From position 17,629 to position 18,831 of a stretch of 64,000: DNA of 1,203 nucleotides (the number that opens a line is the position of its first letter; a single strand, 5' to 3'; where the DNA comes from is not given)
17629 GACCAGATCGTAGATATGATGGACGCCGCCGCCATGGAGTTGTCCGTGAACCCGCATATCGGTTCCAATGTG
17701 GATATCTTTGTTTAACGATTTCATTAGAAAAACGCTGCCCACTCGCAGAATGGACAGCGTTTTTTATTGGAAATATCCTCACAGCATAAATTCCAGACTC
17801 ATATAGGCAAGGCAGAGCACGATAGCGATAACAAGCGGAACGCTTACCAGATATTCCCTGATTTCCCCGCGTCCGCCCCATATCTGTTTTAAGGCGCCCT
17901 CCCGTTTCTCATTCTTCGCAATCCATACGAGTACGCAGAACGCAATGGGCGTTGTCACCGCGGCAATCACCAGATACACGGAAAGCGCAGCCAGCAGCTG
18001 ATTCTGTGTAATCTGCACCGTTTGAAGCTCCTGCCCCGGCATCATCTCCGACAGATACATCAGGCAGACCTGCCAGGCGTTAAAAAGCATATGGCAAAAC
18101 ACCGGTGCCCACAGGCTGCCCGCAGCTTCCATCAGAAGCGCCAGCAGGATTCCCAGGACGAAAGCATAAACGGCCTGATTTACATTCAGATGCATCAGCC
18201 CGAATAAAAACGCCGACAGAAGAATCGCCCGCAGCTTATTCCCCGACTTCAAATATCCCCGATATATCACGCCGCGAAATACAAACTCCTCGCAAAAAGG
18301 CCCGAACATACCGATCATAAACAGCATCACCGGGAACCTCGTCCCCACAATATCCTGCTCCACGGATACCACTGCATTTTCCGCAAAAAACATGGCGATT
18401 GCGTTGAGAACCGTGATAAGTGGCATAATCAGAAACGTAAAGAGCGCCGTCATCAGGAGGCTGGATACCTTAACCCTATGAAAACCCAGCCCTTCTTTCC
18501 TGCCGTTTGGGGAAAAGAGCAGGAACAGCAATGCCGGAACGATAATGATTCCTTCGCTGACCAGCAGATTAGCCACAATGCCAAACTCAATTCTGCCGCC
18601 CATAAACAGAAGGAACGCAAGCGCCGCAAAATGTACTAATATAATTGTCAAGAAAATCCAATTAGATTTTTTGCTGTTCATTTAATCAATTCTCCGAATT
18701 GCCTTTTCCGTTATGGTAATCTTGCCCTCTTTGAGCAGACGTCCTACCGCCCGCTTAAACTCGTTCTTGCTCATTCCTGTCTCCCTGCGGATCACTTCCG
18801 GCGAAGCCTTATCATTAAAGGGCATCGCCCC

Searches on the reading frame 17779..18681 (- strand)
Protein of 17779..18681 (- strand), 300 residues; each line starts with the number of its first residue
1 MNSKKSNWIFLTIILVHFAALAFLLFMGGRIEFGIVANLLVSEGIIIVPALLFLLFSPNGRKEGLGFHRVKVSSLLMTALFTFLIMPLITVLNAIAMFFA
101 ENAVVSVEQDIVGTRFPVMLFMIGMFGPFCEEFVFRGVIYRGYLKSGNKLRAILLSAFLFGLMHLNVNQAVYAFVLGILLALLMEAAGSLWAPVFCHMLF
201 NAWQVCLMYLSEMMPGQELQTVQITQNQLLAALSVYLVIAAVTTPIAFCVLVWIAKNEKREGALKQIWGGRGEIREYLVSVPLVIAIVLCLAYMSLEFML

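Call 37: search_protein_families(library=pfam, proteins=[window:17779-18681:-], max_evalue=0.01)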
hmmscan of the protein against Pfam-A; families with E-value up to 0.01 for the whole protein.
window:17779-18681:- (300 aa): 1 family
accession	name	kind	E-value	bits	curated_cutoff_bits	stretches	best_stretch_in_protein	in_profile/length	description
PF02517.21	Rce1-like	-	3.3e-22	79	22.4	1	116-202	4-92/93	Type II CAAX prenyl endopeptidase Rce1-like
